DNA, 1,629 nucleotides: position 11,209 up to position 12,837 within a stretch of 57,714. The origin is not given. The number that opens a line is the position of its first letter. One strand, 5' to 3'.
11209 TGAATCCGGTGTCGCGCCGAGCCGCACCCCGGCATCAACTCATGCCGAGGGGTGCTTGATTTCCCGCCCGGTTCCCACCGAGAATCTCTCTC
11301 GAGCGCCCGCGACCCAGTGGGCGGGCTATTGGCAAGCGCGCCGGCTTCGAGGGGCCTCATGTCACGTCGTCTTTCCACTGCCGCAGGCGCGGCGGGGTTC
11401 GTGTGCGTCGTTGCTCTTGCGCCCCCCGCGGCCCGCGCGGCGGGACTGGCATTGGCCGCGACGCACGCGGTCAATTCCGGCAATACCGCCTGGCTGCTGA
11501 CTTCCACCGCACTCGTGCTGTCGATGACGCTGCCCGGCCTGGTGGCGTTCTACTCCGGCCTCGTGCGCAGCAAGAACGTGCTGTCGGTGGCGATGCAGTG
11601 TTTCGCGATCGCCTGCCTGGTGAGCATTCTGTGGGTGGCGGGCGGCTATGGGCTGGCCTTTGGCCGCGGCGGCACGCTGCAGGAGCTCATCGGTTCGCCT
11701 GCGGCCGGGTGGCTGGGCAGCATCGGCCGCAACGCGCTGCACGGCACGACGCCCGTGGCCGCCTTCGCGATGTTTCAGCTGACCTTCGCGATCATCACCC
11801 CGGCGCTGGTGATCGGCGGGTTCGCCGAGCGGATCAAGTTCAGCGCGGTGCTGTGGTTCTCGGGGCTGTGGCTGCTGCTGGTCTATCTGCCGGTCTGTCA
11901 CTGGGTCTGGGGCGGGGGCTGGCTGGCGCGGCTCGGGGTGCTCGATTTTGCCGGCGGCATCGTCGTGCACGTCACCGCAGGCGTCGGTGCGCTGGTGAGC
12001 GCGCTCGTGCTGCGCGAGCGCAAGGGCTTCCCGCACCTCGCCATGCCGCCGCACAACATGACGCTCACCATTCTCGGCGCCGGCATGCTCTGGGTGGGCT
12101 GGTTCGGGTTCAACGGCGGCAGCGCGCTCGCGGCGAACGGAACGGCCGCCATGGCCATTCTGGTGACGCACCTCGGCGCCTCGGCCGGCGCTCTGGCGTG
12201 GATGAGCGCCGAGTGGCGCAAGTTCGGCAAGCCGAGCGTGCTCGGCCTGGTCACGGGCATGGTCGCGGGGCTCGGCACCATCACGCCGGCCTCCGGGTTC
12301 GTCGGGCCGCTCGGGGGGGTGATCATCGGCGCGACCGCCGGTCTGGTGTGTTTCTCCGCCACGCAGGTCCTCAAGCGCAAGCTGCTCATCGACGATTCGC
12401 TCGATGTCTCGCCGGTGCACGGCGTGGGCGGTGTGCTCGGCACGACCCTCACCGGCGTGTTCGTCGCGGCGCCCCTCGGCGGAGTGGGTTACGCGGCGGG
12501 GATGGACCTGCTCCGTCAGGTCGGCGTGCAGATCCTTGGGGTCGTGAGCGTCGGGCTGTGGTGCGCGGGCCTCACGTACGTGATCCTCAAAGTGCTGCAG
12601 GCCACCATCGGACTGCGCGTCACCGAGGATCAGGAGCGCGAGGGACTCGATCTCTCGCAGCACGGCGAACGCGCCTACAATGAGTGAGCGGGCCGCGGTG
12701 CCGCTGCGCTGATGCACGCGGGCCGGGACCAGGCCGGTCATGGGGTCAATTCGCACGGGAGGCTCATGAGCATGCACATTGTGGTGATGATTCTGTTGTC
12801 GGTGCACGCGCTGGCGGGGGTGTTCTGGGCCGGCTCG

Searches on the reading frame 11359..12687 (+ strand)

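Call 5: search_protein_families(library=pfam, proteins=[window:11359-12687:+], max_evalue=0.01)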
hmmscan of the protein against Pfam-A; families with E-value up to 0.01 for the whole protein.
window:11359-12687:+ (442 aa): 1 family
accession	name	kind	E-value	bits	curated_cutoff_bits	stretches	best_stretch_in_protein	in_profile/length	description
PF00909.26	Ammonium_transp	-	3.6e-112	375.5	23.2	1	44-440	1-399/399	Ammonium Transporter Family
